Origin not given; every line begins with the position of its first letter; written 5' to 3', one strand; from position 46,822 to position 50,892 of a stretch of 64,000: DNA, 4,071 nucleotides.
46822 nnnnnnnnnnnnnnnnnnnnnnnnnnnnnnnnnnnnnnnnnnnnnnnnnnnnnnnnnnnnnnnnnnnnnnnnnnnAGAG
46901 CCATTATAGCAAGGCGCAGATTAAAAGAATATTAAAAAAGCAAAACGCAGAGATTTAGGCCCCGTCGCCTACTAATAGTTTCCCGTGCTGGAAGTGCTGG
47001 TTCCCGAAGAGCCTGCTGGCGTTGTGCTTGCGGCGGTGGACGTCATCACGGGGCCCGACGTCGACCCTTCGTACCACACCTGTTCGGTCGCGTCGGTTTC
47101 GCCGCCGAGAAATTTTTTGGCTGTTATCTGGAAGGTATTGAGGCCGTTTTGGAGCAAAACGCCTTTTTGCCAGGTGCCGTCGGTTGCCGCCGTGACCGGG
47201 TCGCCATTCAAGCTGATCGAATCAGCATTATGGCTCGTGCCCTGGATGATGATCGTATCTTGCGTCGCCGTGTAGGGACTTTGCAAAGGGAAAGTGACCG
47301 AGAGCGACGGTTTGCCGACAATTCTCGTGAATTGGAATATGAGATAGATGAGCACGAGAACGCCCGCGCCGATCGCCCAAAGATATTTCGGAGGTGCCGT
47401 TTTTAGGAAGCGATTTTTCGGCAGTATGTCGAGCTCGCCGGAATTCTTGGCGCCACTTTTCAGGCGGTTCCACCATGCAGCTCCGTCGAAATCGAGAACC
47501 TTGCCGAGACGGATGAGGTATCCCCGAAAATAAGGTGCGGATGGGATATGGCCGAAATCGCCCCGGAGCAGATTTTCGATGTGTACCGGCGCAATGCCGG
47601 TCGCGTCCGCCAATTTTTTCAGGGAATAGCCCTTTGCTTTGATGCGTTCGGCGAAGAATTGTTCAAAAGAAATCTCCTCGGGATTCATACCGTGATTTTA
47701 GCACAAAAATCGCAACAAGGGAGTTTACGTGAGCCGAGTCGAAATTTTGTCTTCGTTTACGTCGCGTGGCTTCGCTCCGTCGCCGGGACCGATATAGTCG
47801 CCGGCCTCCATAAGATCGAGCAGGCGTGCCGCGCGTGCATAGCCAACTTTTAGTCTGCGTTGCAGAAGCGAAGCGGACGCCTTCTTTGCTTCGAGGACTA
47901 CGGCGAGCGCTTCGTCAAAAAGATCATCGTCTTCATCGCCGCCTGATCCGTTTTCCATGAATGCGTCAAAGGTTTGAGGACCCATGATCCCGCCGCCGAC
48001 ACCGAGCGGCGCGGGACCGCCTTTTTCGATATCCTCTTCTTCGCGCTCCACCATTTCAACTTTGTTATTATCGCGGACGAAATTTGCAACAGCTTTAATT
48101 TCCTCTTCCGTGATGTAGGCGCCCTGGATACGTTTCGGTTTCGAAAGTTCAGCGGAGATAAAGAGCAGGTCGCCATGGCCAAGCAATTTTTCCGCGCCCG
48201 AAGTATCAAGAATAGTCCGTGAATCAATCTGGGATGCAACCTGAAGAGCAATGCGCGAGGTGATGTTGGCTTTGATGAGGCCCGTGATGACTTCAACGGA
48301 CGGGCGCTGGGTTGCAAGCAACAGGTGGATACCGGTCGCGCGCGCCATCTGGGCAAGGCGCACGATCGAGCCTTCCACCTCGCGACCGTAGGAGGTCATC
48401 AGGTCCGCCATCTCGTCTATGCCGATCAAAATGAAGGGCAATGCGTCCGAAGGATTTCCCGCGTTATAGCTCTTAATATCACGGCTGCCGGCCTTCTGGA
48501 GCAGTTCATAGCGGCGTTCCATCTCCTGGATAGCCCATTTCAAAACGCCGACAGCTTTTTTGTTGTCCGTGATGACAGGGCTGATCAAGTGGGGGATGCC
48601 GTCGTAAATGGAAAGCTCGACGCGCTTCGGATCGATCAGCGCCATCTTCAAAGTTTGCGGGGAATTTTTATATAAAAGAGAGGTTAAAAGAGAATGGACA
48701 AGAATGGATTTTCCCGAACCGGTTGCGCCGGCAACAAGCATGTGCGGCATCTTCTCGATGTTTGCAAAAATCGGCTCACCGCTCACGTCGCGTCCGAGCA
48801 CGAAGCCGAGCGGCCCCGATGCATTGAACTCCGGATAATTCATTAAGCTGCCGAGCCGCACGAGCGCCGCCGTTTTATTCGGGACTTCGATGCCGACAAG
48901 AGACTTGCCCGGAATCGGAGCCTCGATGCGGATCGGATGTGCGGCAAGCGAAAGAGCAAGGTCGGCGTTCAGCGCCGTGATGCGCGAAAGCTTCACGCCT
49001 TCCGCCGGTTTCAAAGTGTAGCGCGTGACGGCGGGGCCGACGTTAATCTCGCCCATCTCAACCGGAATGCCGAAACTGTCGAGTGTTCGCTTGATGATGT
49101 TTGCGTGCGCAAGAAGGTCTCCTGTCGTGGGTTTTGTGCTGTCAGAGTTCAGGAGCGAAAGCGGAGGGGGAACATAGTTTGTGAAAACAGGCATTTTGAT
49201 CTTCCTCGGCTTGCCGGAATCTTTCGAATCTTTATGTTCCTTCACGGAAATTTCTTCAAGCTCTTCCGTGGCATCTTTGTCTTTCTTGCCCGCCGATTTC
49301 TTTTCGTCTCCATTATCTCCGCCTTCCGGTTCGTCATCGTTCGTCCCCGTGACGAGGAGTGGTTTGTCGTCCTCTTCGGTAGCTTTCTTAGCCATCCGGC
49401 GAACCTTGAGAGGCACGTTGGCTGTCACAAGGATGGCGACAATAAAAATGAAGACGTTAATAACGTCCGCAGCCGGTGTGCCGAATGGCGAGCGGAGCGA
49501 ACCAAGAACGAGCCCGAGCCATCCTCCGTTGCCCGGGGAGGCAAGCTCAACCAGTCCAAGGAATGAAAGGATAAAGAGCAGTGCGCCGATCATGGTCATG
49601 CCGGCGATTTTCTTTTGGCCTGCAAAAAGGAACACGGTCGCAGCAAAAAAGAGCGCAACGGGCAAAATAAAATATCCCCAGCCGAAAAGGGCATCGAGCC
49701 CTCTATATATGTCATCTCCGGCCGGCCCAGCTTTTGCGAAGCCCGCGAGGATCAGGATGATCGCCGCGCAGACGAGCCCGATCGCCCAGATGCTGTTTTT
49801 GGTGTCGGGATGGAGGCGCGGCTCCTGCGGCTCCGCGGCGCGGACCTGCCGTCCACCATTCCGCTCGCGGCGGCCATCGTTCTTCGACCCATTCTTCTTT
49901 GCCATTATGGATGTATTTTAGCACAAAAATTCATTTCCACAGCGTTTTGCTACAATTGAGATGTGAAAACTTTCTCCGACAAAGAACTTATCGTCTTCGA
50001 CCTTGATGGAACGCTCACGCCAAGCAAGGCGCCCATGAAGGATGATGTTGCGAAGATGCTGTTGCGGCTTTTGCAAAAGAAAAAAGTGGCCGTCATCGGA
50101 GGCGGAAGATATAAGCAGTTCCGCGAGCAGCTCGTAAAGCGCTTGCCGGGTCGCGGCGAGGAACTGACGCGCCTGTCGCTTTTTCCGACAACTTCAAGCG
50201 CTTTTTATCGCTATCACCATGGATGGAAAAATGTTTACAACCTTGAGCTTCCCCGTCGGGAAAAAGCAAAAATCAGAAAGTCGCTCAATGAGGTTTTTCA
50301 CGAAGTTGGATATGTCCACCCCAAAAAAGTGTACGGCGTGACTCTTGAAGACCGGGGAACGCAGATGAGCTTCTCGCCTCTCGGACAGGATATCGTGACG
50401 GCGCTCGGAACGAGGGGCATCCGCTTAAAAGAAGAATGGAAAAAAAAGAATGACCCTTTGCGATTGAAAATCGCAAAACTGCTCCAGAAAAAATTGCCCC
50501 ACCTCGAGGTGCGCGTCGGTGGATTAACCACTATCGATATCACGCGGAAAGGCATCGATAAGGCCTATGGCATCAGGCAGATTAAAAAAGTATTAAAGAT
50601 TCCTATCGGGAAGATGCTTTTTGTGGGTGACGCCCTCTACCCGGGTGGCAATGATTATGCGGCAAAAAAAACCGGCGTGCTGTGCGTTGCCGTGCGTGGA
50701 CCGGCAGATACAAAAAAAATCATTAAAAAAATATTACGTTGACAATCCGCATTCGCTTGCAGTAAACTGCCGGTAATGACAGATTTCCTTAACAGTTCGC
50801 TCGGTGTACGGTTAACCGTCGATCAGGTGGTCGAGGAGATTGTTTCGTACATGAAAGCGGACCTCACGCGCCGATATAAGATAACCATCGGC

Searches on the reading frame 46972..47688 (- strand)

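Call 6: search_protein_families(library=pfam, proteins=[window:46972-47688:-], max_evalue=0.001)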
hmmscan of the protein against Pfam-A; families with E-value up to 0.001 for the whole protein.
window:46972-47688:- (238 aa): 2 families
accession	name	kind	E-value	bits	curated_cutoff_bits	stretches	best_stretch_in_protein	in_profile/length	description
PF09136.16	Glucodextran_B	-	1.2e-09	38.4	27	1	127-204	1-79/83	Glucodextranase, domain B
PF13413.12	HTH_25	-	4.6e-08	33.2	24.6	1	18-71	8-61/62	Helix-turn-helix domain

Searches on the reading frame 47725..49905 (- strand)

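Call 6: search_protein_families(library=pfam, proteins=[window:47725-49905:-], max_evalue=0.001)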
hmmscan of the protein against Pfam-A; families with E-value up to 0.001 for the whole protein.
window:47725-49905:- (726 aa): 4 families
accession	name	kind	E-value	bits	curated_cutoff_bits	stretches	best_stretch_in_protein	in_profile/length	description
PF01580.24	FtsK_SpoIIIE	-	4.1e-56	190.3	24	1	361-537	13-221/221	FtsK/SpoIIIE family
PF17854.6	FtsK_alpha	-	3.2e-28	98.3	22.9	1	247-343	2-101/101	FtsK alpha domain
PF09397.16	FtsK_gamma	-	1.1e-23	83.2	30.6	1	658-716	2-60/63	Ftsk gamma domain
PF01935.23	DUF87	-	0.00012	22.7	23.2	1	378-414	13-52/220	Helicase HerA, central domain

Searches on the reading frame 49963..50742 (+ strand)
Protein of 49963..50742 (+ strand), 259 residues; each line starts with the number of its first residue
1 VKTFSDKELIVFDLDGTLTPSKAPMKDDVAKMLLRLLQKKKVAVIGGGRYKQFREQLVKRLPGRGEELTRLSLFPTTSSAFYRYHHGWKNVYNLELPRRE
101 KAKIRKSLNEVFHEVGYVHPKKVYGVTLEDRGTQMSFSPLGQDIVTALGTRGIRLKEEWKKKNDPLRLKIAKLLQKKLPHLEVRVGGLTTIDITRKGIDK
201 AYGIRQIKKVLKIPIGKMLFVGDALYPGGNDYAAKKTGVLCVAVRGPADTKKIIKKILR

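Call 6: search_protein_families(library=pfam, proteins=[window:49963-50742:+], max_evalue=0.001)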
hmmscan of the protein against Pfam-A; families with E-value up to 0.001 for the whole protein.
window:49963-50742:+ (259 aa): 3 families
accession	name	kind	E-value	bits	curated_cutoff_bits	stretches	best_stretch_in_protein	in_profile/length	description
PF03332.19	PMM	-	1.8e-14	54.5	22.4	1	30-258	2-219/221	Eukaryotic phosphomannomutase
PF08282.18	Hydrolase_3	-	3e-10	40.7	20.9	1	10-224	1-212/255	haloacid dehalogenase-like hydrolase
PF00702.32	Hydrolase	-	3.9e-05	24.6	26.4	0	9-43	3-27/191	haloacid dehalogenase-like hydrolase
